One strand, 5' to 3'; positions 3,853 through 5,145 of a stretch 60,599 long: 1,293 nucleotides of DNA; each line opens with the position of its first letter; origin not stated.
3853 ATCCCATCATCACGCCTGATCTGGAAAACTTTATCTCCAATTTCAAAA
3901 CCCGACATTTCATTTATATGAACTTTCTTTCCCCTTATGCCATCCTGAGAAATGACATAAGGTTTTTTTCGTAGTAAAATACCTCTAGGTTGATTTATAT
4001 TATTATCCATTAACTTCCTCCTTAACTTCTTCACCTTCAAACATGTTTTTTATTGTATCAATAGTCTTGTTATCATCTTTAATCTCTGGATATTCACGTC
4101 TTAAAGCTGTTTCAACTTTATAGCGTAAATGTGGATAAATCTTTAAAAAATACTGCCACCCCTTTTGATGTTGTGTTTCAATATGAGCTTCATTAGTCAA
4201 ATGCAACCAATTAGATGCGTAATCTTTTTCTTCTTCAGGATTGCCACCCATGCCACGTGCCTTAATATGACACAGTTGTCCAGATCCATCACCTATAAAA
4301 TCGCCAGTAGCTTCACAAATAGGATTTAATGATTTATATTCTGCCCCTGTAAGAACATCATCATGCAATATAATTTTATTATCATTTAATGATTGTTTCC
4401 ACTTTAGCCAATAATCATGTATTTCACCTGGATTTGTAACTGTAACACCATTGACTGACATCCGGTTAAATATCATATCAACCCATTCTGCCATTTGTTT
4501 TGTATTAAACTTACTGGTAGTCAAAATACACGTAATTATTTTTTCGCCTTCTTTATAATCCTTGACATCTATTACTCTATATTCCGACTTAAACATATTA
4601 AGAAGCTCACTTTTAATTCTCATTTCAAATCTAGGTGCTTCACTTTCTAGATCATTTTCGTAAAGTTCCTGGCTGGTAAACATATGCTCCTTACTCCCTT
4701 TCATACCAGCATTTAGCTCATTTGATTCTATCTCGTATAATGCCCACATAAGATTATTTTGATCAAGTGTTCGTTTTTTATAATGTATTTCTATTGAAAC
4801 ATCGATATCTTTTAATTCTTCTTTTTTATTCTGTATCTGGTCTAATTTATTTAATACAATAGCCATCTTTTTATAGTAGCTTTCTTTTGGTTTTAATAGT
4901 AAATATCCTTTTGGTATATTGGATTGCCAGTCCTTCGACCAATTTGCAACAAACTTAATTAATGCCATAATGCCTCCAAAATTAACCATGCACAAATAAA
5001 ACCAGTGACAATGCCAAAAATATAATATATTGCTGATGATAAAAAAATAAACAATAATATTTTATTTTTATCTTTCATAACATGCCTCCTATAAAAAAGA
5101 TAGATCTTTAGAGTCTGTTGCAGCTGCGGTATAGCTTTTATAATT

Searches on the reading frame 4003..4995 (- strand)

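Call 23: search_protein_families(library=pfam, proteins=[window:4003-4995:-], max_evalue=0.01)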
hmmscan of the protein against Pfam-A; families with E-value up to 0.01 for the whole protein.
window:4003-4995:- (330 aa): 1 family
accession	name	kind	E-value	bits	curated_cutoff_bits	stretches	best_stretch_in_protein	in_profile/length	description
PF05772.17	NinB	-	8.3e-05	22.8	23.8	0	61-102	26-68/131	NinB protein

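Call 24: search_protein_families(library=phrogs, proteins=[window:4003-4995:-], max_evalue=0.001)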
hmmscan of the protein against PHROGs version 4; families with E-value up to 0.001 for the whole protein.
window:4003-4995:- (330 aa): 2 families
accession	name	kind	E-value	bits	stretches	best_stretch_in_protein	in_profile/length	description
phrog_72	-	DNA, RNA and nucleotide metabolism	1.5e-13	52.1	1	51-202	27-158/161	NinB/ Orf homologous recombination mediator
phrog_7283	-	DNA, RNA and nucleotide metabolism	2.1e-05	25.6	0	43-89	12-54/156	NinB/ Orf homologous recombination mediator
